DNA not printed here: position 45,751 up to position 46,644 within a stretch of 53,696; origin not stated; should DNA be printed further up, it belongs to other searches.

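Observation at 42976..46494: Four-gene Rnf-like cluster (C-D-E-A) lacking rnfG and rnfB, with an RnfA that has lost both conserved cysteines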

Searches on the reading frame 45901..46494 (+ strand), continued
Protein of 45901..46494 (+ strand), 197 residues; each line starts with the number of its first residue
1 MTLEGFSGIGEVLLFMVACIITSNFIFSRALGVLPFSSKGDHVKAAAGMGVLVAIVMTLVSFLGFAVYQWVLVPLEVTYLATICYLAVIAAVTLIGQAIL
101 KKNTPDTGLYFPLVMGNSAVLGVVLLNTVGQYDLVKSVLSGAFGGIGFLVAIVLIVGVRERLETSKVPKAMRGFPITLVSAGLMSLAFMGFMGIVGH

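Call 38: list_cluster_members(proteins=[P0001, P0002, P0003, P0004, P0005, P0006, P0007, P0008])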
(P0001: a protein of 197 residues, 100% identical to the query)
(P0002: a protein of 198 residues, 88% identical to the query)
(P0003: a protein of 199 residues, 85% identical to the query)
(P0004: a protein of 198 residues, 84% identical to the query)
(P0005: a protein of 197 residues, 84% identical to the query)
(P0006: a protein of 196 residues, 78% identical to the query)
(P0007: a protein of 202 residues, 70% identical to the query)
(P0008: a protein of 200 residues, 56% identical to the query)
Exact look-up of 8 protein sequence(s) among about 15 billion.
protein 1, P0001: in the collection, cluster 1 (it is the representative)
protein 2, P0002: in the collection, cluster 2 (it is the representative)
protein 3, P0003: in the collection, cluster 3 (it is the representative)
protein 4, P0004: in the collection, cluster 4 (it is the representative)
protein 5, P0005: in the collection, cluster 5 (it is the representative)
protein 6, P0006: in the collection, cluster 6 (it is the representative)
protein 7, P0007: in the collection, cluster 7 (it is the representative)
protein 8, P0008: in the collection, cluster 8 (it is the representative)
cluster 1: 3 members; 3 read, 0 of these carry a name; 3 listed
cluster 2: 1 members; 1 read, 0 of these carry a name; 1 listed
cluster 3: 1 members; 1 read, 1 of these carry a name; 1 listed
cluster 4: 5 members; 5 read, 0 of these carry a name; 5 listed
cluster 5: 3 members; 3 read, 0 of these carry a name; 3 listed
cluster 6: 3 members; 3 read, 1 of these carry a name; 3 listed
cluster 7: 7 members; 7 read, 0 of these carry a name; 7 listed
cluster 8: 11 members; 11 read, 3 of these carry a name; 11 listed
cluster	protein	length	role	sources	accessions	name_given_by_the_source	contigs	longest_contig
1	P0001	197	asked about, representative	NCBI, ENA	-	-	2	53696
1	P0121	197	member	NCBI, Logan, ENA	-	-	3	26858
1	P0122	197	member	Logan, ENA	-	-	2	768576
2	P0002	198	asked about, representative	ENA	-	-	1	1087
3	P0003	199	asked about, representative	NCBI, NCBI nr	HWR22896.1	MAG TPA: Rnf-Nqr domain containing protein [Feifaniaceae bacterium] | Rnf-Nqr domain containing protein [Feifaniaceae bacterium]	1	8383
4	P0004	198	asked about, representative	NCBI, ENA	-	-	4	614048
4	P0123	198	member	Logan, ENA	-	-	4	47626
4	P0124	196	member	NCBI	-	-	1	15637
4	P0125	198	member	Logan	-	-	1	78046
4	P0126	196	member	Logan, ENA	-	-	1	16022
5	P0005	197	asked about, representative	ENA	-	-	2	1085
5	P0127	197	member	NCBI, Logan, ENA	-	-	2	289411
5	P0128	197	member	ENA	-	-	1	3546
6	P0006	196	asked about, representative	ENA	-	-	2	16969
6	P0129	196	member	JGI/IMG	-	electron transport complex protein RnfA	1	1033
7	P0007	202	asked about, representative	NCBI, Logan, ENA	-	-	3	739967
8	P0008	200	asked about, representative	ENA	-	-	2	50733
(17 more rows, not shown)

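Call 42: find_encoding_contigs(protein=P0006, flank=10000, max_places=1)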
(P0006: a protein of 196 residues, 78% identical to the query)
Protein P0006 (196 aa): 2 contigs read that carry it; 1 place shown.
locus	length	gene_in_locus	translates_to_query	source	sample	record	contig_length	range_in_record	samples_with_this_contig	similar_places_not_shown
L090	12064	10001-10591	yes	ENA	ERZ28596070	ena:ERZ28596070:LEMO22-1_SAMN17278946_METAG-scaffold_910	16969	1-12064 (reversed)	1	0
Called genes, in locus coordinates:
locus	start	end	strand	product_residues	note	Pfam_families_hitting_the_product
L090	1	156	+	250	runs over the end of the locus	PF00460:Flg_bb_rod, PF22692:LlgE_F_G_D1, PF06429:Flg_bbr_C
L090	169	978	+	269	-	PF00460:Flg_bb_rod, PF22692:LlgE_F_G_D1, PF06429:Flg_bbr_C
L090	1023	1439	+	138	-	-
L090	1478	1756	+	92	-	PF04316:FlgM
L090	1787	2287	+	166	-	PF05130:FlgN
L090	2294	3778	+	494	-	PF22638:FlgK_D1, PF06429:Flg_bbr_C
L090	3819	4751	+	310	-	PF00669:Flagellin_N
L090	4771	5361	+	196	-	PF20074:DUF6470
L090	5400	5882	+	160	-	PF02623:FliW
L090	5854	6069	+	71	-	PF02599:CsrA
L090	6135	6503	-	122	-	PF01925:TauE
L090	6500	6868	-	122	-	PF01925:TauE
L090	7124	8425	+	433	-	PF13375:RnfC_N, PF01512:Complex1_51K, PF10531:SLBB, PF12797:Fer4_2 (faint), PF12837:Fer4_6 (faint), PF13237:Fer4_10 (faint), PF13187:Fer4_9 (weak)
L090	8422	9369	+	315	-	PF03116:NQR2_RnfD_RnfE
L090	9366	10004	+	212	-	PF02508:Rnf-Nqr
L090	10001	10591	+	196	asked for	PF02508:Rnf-Nqr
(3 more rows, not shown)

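Call 43: find_encoding_contigs(protein=P0003, flank=10000, max_places=1)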
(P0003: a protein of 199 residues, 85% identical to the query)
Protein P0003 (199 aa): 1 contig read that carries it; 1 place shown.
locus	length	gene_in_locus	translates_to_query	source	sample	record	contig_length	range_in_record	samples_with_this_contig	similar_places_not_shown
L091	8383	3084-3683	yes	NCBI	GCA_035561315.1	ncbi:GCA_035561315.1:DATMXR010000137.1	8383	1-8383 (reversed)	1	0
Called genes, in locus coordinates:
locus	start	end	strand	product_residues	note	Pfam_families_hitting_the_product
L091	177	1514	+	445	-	PF13375:RnfC_N, PF01512:Complex1_51K, PF10531:SLBB, PF13237:Fer4_10 (faint)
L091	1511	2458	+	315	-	PF03116:NQR2_RnfD_RnfE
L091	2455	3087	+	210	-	PF02508:Rnf-Nqr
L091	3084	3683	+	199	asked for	PF02508:Rnf-Nqr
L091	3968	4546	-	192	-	-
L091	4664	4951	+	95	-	-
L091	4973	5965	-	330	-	PF06144:DNA_pol3_delta (faint), PF21694:DNA_pol3_delta_C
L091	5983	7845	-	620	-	PF13567:DUF4131, PF03772:Competence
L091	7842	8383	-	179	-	?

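Call 50: find_homologous_proteins(query=L006:8622-9413:+, max_evalue=1e-20)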
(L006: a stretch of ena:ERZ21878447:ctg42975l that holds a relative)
Query L006:8622-9413:+ (264 aa): 1320 proteins with E <= 1e-20 among 2627 candidates; the best 120 are listed.
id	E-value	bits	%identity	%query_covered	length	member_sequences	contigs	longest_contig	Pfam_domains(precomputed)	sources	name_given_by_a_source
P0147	1.8e-145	501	84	100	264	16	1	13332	PF14697.12,PF12797.13,PF04060.19,PF12837.13,PF00037.33,PF12798.13,PF13484.12,PF12838.13,PF13534.12,PF13237.12,PF13187.12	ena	-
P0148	2.8e-117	409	70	100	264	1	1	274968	PF14697.12,PF12797.13,PF04060.19,PF12837.13,PF00037.33,PF12838.13,PF13237.12,PF13187.12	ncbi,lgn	-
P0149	6.1e-96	339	61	93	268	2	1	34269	PF14697.12,PF12797.13,PF04060.19,PF12837.13,PF00037.33,PF12838.13,PF25160.2,PF13237.12,PF13187.12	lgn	-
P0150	1.1e-93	332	59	100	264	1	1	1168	PF14697.12,PF12797.13,PF04060.19,PF12837.13,PF00037.33,PF13484.12,PF12838.13,PF25160.2,PF13237.12,PF13187.12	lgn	-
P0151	4.8e-93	330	60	90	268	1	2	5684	PF14697.12,PF12797.13,PF04060.19,PF12837.13,PF00037.33,PF13484.12,PF12838.13,PF13237.12,PF13187.12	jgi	-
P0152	4.4e-90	320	57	99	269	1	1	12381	PF14697.12,PF12797.13,PF04060.19,PF12837.13,PF00037.33,PF12838.13,PF13534.12,PF13237.12,PF13187.12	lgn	-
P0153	5.3e-90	320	56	100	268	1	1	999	PF14697.12,PF12797.13,PF04060.19,PF12837.13,PF00037.33,PF12838.13,PF13237.12,PF13187.12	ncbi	-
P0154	6.8e-90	319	56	100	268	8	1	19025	PF14697.12,PF12797.13,PF04060.19,PF12837.13,PF00037.33,PF12838.13,PF13237.12,PF13187.12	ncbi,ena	-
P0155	7.7e-90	319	56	100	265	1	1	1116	PF14697.12,PF12797.13,PF04060.19,PF12837.13,PF00037.33,PF12838.13,PF25160.2,PF13237.12,PF13187.12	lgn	-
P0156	1.4e-89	318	57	100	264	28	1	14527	PF14697.12,PF12797.13,PF04060.19,PF12837.13,PF00037.33,PF12798.13,PF12838.13,PF13237.12,PF13187.12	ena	-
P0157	1.9e-89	318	55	100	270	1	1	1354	PF14697.12,PF12797.13,PF04060.19,PF12837.13,PF00037.33,PF12838.13,PF25160.2,PF13237.12,PF13187.12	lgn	-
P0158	2.0e-89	318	58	93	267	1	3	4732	PF14697.12,PF12797.13,PF04060.19,PF12837.13,PF00037.33,PF12838.13,PF13237.12,PF13187.12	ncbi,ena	-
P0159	6.8e-89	316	55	100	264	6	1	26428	PF14697.12,PF12797.13,PF04060.19,PF12837.13,PF00037.33,PF12838.13,PF13237.12,PF13187.12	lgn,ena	-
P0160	1.1e-88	315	56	100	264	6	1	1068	PF14697.12,PF12797.13,PF04060.19,PF12837.13,PF00037.33,PF12838.13,PF13237.12,PF13187.12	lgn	-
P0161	1.5e-88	315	59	90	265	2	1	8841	PF14697.12,PF12797.13,PF04060.19,PF12837.13,PF00037.33,PF12838.13,PF13534.12,PF13237.12,PF13187.12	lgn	-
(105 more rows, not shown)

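Call 51: find_encoding_contigs(protein=P0148, flank=10000, max_places=2)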
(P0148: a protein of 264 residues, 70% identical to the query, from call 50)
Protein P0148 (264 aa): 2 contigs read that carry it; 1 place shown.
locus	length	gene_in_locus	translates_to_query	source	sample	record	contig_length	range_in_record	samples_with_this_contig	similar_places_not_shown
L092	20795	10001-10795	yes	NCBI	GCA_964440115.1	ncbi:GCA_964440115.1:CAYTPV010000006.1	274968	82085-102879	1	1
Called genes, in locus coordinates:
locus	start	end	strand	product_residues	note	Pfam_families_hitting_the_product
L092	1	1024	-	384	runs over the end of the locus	PF00890:FAD_binding_2, PF01134:GIDA (faint), PF01266:DAO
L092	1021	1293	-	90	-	PF17806:SO_alpha_A3, PF04324:Fer2_BFD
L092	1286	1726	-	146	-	PF13187:Fer4_9 (weak), PF13237:Fer4_10 (faint), PF00037:Fer4, PF12797:Fer4_2 (weak), PF12837:Fer4_6, PF12838:Fer4_7 (weak)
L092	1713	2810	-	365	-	PF00070:Pyr_redox (faint), PF00890:FAD_binding_2 (weak), PF01134:GIDA (faint), PF03486:HI0933_like (weak), PF07992:Pyr_redox_2, PF12831:FAD_oxidored, PF13450:NAD_binding_8 (weak), PF13738:Pyr_redox_3 (weak), +3 more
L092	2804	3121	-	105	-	PF13510:Fer2_4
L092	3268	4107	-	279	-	PF00392:GntR, PF08279:HTH_11 (weak), PF07702:UTRA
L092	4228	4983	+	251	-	PF13187:Fer4_9 (faint), PF00037:Fer4 (weak), PF12838:Fer4_7 (faint), PF13484:Fer4_16 (faint)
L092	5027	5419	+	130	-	-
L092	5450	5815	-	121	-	PF01925:TauE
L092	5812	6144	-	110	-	PF01925:TauE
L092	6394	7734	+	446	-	PF13375:RnfC_N, PF01512:Complex1_51K, PF10531:SLBB, PF12837:Fer4_6 (weak), PF12838:Fer4_7 (weak), PF13183:Fer4_8 (weak), PF13187:Fer4_9 (weak), PF13237:Fer4_10, +4 more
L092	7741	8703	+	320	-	PF03116:NQR2_RnfD_RnfE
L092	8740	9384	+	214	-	PF02508:Rnf-Nqr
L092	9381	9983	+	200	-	PF02508:Rnf-Nqr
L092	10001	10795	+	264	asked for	PF04060:FeS, PF12838:Fer4_7, PF13187:Fer4_9 (weak), PF14697:Fer4_21 (weak), PF00037:Fer4, PF12797:Fer4_2 (weak), PF12837:Fer4_6, PF13187:Fer4_9 (weak), +2 more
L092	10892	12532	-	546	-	PF08903:DUF1846, PF20921:DUF1846_C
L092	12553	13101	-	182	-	-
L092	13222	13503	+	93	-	-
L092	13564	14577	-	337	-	PF06144:DNA_pol3_delta, PF21694:DNA_pol3_delta_C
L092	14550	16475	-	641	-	PF13567:DUF4131, PF03772:Competence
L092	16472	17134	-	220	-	-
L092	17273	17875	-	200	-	PF01725:Ham1p_like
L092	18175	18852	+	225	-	-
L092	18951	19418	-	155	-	-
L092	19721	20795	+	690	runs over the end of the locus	PF00009:GTP_EFTU, PF22042:EF-G_D2, PF14492:EFG_III, PF16658:RF3_C (weak), PF03764:EFG_IV, PF00679:EFG_C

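Call 57: search_protein_families(library=pfam, proteins=[L092:5027-5419:+, L092:4228-4983:+], max_evalue=0.01)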
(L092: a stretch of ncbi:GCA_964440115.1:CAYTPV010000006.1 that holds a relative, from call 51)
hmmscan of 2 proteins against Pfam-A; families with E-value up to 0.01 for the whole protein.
L092:5027-5419:+ (130 aa): 0 families

L092:4228-4983:+ (251 aa): 15 families
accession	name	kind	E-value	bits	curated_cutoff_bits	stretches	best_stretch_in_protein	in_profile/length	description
PF00037.32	Fer4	-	4.9e-08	32.9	21.1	1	185-203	5-23/24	4Fe-4S binding domain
PF12838.12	Fer4_7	-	1.1e-07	32.6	27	2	188-207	2-21/52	4Fe-4S dicluster domain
PF13484.11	Fer4_16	-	3.1e-07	31.5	30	1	215-248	1-36/66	4Fe-4S double cluster binding domain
PF13187.11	Fer4_9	-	8.7e-06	26.1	27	1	187-231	1-52/52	4Fe-4S dicluster domain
PF13183.11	Fer4_8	-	4.5e-05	24.3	27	0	185-200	51-66/68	4Fe-4S dicluster domain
PF12800.12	Fer4_4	-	9.6e-05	22.9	24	1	186-199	2-15/17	4Fe-4S binding domain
PF13534.11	Fer4_17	-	0.00019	22.4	22.2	0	185-200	43-58/61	4Fe-4S dicluster domain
PF13237.11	Fer4_10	-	0.00021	21.6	25.5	0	184-227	5-53/53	4Fe-4S dicluster domain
PF12837.12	Fer4_6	-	0.00039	20.7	25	1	185-199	6-20/24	4Fe-4S binding domain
PF00258.30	Flavodoxin_1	-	0.00052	20.6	25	1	2-105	1-120/143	Flavodoxin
PF12797.12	Fer4_2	-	0.00066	19.9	24.5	1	182-199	4-21/22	4Fe-4S binding domain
PF25160.1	LdpA_Fe-S-bd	-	0.00073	19.7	27.6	1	185-205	25-45/49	LdpA Fe-S cluster-binding domain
PF12724.12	Flavodoxin_5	-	0.0021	18.8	27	1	1-80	1-82/145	Flavodoxin domain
PF13746.11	Fer4_18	-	0.0036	17.9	27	1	183-227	56-96/114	4Fe-4S dicluster domain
PF14697.11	Fer4_21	-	0.0072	16.9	35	0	186-232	6-58/59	4Fe-4S dicluster domain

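Call 65: search_protein_representatives(alignment_id=A5)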
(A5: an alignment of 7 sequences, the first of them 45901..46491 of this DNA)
Query: 7 sequences, 199 profile positions. Proteins with E-value up to 0.001 (for the whole library): 4609; up to 1e-10: 1851; up to 1e-30: 86. The best 150 are listed.
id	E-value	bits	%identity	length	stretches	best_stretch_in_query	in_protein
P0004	1.9e-111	386.8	-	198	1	1-198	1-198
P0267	1.3e-49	184.9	-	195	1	6-196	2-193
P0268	2.7e-49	183.9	-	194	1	20-197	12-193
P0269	7.4e-47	175.9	-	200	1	5-198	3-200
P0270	7.7e-44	166.1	-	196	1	17-196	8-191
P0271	1.4e-41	158.7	-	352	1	19-195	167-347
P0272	1.5e-40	155.3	-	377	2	14-197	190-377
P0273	1.7e-40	155.1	-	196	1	18-193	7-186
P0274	2.1e-40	154.9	-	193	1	9-196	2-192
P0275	1.1e-39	152.5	-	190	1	13-197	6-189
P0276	1.2e-38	149.1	-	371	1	13-188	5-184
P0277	1.9e-38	148.5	-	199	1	17-196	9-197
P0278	2.1e-38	148.4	-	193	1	9-196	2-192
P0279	2.1e-38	148.3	-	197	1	22-193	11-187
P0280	2.4e-38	148.2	-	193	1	12-198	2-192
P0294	2.4e-35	138.3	-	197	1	12-197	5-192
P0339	1.8e-31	125.7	-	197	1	13-196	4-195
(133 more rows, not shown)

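Call 67: find_encoding_contigs(protein=P0267, flank=8000, max_places=2)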
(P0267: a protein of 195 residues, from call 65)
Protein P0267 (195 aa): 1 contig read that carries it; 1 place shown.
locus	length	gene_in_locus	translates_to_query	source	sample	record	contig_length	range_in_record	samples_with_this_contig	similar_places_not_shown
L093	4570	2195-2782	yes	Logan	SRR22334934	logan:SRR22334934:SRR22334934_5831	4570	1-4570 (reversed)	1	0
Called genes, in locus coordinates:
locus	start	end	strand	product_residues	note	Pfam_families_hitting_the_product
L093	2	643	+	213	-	?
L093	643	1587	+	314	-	PF03116:NQR2_RnfD_RnfE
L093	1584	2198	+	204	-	PF02508:Rnf-Nqr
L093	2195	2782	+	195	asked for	PF02508:Rnf-Nqr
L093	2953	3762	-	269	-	PF00702:Hydrolase (faint), PF08282:Hydrolase_3, PF12710:HAD (faint), PF05116:S6PP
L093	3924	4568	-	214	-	?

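Call 70: find_encoding_contigs(protein=P0275, flank=8000, max_places=1)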
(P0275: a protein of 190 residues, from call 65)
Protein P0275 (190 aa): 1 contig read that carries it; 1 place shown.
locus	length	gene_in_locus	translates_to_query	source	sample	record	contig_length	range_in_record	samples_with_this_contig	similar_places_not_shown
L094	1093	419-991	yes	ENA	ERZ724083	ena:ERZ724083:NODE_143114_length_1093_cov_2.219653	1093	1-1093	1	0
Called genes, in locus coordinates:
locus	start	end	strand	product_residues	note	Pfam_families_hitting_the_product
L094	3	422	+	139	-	?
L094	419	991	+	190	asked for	PF02508:Rnf-Nqr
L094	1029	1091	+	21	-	?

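Call 71: find_encoding_contigs(protein=P0294, flank=8000, max_places=1)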
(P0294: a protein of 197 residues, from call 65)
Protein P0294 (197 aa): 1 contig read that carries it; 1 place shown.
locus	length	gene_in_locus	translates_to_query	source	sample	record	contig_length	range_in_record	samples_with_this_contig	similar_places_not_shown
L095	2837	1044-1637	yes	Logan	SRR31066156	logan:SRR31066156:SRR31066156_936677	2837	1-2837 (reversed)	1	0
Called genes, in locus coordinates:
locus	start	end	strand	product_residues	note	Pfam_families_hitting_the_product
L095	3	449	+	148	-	?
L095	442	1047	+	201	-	PF02508:Rnf-Nqr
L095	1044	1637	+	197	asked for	PF02508:Rnf-Nqr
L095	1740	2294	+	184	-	PF06574:FAD_syn, PF01467:CTP_transf_like (weak)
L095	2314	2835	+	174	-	?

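Call 72: find_encoding_contigs(protein=P0339, flank=8000, max_places=1)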
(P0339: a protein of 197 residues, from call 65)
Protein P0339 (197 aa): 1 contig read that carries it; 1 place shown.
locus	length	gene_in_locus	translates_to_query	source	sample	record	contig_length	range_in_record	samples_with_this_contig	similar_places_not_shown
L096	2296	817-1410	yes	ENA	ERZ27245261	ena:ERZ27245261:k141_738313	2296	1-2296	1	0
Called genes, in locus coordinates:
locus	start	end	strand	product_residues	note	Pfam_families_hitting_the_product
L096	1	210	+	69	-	?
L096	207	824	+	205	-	PF02508:Rnf-Nqr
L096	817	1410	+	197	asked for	PF02508:Rnf-Nqr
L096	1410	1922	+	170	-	PF02572:CobA_CobO_BtuR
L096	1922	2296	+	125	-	?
